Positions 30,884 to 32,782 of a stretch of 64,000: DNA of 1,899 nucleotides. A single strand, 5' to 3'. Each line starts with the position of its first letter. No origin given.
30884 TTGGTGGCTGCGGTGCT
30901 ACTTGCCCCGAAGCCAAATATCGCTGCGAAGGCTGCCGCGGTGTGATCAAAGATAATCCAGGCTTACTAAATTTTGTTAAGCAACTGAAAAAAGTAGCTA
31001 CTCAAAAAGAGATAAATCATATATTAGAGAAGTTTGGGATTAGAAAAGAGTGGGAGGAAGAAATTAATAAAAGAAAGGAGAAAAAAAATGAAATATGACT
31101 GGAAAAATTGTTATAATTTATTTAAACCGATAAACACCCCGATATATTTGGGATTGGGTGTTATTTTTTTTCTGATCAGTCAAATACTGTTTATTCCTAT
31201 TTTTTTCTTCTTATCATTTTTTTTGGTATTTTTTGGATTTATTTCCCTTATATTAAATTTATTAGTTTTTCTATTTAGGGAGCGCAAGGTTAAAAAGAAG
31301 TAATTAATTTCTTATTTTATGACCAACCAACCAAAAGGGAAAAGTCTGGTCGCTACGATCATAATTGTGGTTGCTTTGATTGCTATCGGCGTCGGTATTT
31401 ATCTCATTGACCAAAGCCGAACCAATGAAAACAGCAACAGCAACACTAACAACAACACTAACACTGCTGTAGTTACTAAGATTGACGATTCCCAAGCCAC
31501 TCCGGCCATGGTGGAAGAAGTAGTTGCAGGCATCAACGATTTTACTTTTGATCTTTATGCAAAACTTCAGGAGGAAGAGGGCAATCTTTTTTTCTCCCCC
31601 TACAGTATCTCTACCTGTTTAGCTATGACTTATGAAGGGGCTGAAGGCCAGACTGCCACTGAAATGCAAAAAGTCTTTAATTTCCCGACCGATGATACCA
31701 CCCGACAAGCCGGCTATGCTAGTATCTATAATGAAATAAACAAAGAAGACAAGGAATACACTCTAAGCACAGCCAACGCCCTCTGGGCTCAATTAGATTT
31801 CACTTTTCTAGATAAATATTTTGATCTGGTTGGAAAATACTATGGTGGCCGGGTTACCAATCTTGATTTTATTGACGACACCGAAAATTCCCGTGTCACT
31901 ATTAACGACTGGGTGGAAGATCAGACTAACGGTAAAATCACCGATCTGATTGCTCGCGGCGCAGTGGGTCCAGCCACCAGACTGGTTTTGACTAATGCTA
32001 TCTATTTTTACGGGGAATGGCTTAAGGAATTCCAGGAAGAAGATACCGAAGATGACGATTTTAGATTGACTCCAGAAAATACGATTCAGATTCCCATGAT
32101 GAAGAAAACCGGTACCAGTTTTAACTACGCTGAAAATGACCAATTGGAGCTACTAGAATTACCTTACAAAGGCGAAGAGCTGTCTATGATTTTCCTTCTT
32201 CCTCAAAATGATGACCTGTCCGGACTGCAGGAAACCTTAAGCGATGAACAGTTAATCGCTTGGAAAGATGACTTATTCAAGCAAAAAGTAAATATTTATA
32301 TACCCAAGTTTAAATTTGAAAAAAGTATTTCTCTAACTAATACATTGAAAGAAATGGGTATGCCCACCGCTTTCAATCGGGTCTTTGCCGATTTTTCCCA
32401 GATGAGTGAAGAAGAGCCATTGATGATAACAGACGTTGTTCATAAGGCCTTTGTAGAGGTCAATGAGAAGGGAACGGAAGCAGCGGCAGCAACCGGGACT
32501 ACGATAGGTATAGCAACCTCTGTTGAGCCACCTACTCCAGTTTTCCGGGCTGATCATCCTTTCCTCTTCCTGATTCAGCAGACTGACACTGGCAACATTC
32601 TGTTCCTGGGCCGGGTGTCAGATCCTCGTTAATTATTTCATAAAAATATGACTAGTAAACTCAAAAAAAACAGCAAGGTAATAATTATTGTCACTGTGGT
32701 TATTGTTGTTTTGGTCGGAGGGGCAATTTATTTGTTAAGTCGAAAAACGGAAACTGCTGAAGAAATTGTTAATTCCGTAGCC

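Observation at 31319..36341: Cassette of membrane-anchored extracellular proteins with Asn-rich linkers: a serpin plus two paralogs sharing an 8-Cys module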

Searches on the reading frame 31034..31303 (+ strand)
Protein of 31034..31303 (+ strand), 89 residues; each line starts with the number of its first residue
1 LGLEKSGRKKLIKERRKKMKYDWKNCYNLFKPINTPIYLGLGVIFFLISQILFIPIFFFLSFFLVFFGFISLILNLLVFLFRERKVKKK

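Call 3: search_protein_families(library=pfam, proteins=[window:31034-31303:+], max_evalue=0.01)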
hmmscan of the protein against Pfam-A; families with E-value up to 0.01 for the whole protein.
window:31034-31303:+ (89 aa): 0 families

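Call 9: search_protein_families(library=ncbifam, proteins=[window:31034-31303:+], max_evalue=0.01)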
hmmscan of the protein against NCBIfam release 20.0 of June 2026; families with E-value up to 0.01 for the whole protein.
window:31034-31303:+ (89 aa): 0 families
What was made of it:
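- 31088..31303 (+): Possible small (71 aa) membrane protein with two hydrophobic segments, just upstream of the serpin gene. Not verified as a gene. No family match (calls 3, 9).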

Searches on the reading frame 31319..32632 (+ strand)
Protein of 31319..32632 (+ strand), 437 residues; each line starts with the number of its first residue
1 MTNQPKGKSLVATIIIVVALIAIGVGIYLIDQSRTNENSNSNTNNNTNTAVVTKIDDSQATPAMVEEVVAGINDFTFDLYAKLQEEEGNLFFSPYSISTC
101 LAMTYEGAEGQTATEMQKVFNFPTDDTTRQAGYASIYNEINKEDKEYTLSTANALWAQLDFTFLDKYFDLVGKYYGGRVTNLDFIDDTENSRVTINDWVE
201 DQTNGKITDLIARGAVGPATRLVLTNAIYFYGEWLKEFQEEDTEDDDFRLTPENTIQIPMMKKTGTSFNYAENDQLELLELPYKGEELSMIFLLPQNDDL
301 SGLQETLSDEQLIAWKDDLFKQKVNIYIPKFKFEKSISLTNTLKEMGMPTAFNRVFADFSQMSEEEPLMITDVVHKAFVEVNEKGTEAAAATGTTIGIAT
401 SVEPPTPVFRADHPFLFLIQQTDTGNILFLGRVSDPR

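Call 3: search_protein_families(library=pfam, proteins=[window:31319-32632:+], max_evalue=0.01)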
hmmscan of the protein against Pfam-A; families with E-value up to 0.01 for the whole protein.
window:31319-32632:+ (437 aa): 2 families
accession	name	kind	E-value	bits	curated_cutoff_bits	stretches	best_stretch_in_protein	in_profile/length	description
PF00079.25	Serpin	-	5.5e-122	408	27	1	72-436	3-370/370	Serpin (serine protease inhibitor)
PF10717.14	ODV-E18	-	0.0049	17.2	28.1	0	9-54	25-68/87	Occlusion-derived virus envelope protein ODV-E18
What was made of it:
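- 31319..32632 (+): Gene 1: membrane-anchored serpin, 437 aa. Anchor about residues 9-31 (nt 31343-31411). Asn-rich linker residues 33-52 (nt 31415-31474). Serpin domain residues 72-436. Pfam Serpin 5.5e-122, full length (call 3).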

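Call 8: search_solved_structures(query=window:31319-32632:+, show_alignments=3, max_evalue=1e-20)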
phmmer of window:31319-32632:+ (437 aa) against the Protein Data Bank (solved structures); distinct sequences matched with E-value up to 1e-20: 193 (the best 60 are shown).
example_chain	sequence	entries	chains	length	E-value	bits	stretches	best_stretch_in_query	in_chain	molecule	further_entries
8gxv_A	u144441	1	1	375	1.7e-86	294.1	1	74-436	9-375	Proteinase inhibitor I4 serpin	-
4ga7_A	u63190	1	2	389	1e-82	281.7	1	66-436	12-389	Leukocyte elastase inhibitor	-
4zk0_A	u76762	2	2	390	1.9e-79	270.9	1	74-436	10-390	Serpin B4 | Serpin B3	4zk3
2zv6_A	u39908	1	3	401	2.2e-79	270.7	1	74-436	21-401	Serpin B3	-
2dut_A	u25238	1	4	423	3.5e-76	260.2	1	64-434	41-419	Heterochromatin-associated protein MENT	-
5cdx_A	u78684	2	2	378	6.7e-76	259.2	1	71-436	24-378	Conserpin | Conserpin in the latent state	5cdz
5ce0_A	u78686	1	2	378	2.3e-75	257.5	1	71-436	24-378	Native conserpin with Z-variant (E342K)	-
6ee5_A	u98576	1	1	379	9.6e-75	255.4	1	71-436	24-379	Conserpin-AATRCL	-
1hle_A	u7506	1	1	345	2.6e-72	247.4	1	68-398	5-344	HORSE LEUKOCYTE ELASTASE INHIBITOR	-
2h4r_A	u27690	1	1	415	6.5e-72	246.1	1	130-434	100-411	Heterochromatin-associated protein MENT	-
1by7_A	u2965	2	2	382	3.8e-69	237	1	76-436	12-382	PROTEIN (PLASMINOGEN ACTIVATOR INHIBITOR-2) | PLASMINOGEN ACTIVATOR INHIBITOR-2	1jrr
2arq_A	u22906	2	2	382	1.9e-68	234.7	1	76-436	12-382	Plasminogen activator inhibitor-2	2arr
9j88_B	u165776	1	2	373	2.9e-66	227.5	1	66-434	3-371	Serine proteinase inhibitor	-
2h4q_A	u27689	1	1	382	3.3e-66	227.3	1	64-396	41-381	Heterochromatin-associated protein MENT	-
6kga_A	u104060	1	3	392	3.1e-65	224.1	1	70-434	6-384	Ovalbumin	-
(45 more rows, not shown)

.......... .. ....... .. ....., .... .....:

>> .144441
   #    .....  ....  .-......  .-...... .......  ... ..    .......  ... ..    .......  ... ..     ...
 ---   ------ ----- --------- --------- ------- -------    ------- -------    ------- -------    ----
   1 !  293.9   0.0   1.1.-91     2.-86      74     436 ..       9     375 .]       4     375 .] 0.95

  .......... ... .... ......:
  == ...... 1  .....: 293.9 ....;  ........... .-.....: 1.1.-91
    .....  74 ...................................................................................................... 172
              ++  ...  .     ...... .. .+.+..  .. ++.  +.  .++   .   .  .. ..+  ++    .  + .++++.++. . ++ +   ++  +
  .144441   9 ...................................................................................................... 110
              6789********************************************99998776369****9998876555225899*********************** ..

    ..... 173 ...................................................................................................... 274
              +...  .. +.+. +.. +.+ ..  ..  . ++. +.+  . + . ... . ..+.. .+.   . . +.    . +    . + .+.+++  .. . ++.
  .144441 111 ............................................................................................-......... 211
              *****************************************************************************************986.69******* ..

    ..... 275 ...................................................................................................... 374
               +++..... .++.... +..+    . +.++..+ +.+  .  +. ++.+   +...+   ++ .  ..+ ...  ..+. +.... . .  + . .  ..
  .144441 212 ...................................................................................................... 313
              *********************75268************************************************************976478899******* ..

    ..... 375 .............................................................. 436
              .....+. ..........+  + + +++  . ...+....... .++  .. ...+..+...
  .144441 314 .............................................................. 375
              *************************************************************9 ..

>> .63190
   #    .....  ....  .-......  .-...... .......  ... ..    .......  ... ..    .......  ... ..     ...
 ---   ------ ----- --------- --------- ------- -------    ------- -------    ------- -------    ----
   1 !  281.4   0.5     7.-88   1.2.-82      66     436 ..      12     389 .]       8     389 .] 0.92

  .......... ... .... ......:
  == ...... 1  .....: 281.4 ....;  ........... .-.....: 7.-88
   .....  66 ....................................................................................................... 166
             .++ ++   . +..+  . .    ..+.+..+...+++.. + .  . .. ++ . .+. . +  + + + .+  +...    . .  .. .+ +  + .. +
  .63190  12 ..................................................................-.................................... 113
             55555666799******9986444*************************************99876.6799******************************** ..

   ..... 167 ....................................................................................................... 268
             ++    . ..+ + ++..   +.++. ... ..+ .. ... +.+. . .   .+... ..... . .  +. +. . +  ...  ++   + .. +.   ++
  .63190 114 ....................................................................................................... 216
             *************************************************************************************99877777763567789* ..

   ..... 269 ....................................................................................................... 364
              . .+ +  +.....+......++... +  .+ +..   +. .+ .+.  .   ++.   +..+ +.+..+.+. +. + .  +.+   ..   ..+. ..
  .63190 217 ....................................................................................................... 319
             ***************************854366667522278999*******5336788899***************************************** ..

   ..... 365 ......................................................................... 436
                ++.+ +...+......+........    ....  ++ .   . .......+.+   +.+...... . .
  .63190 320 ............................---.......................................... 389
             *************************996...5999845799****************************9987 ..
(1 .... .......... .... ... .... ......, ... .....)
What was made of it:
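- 31319..32632 (+): Best solved relatives are 8gxv (1.7e-86) and the clade-B serpins SERPINB1, B3 and B4 (call 8).
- On Serpin (PF00079 / MEROPS I4), inhibitory type: 193 PDB serpin sequences match at E<1e-20 (call 8). The HMMER alignment to SERPINB1 would instead place P1 two residues later, at Ser401 (call 8).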

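Call 9: search_protein_families(library=ncbifam, proteins=[window:31319-32632:+], max_evalue=0.01)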
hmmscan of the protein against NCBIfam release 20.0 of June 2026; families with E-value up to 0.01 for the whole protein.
window:31319-32632:+ (437 aa): 0 families

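Call 40: find_related_loci(query=window:31319-32632:+, collection=genome_contigs, flank=10000)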
Query window:31319-32632:+ (437 aa) in genome_contigs; peptide patterns used: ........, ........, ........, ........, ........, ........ (x = any residue, [..] = any of these).
54 stretches matched a pattern; 23 encode a relative of the query (tblastn E <= 1e-3); 23 distinct loci.
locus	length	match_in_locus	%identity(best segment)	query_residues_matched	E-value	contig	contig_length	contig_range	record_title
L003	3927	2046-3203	56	55-436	2e-140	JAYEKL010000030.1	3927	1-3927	MAG: Patescibacteria group bacterium isolate MAG138 MAG138_30, whole genome shotgun sequence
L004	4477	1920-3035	58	68-436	5e-139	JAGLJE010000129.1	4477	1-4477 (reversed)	MAG: Candidatus Gracilibacteria bacterium isolate RS_3_32 ROV157_3.bin.32.fa_129, whole genome shotgun sequence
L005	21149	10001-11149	52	55-437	3e-133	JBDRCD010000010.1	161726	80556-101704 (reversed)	MAG: archaeon isolate MEGAHIT-group-1.168 k141_4552063, whole genome shotgun sequence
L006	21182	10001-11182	54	55-436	1e-120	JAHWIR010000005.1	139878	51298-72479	MAG: Candidatus Woesearchaeota archaeon isolate YT2_768 k127_13736315, whole genome shotgun sequence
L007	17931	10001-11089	51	73-436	7e-111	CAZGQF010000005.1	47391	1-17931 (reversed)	MAG TPA_asm: Candidatus Undinarchaeota archaeon isolate SRP332253_co2_245 genome assembly, contig: NODE_640_length_47391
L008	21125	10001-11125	43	65-436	5e-93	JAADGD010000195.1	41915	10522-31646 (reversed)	MAG: Planctomycetota bacterium isolate M_MetaBat.1 contig-127_5064, whole genome shotgun sequence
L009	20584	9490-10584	44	75-436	2e-92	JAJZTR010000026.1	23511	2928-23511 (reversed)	MAG: Chloroflexota bacterium isolate SKS3.bin85 NODE_3187_length_23511_cov_2.592200, whole genome shotgun sequence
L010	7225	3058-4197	45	63-436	5e-91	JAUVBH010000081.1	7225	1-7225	MAG: Thermoplasmatota archaeon isolate CSMAG_240 CSMAG_240_k127_10127910_length_7225_cov_8.0000, whole genome shotgun se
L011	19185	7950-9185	41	30-436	2e-88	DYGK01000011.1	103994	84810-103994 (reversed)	MAG TPA_asm: Haliangium ochraceum isolate BE2012_68_85 Afr_mines_BE2012_101_length_103994_cov_35_672529, whole genome sh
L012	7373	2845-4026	39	50-436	2e-85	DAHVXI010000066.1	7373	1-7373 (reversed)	MAG TPA_asm: Chloroflexi bacterium isolate clean759 k141_632160, whole genome shotgun sequence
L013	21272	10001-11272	39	20-436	3e-85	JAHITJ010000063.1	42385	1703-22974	MAG: Myxococcota bacterium isolate MM_PC_MetaG.mb.210 MM_PC_MetaG.mb.210_k141_414360, whole genome shotgun sequence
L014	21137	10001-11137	43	65-436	4e-84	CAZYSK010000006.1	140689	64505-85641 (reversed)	MAG TPA_asm: uncultured Anaerolineales bacterium isolate binchicken_co334_204 genome assembly, contig: NODE_113_length_1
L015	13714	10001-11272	38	20-436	1e-83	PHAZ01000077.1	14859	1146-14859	MAG: Deltaproteobacteria bacterium HGW-Deltaproteobacteria-22 08E140C01_z5_2013_Ig3399_v2_scaffold_2680, whole genome sh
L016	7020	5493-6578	41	75-436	4e-82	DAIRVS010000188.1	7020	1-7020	MAG TPA_asm: Myxococcota bacterium isolate CTOTU29481 NODE_5775_length_7020_cov_6.857717, whole genome shotgun sequence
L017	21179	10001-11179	38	41-435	4e-81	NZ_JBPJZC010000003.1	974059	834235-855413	Haloarchaeobius sp. DFWS5 DFWS5_ctg003, whole genome shotgun sequence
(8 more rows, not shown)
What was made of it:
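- Closest known: Membrane-anchored prokaryotic serpins. Different: Its nearest relatives are split between CPR bacteria (56-58% identity) and DPANN archaea (51-54%) (call 40).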
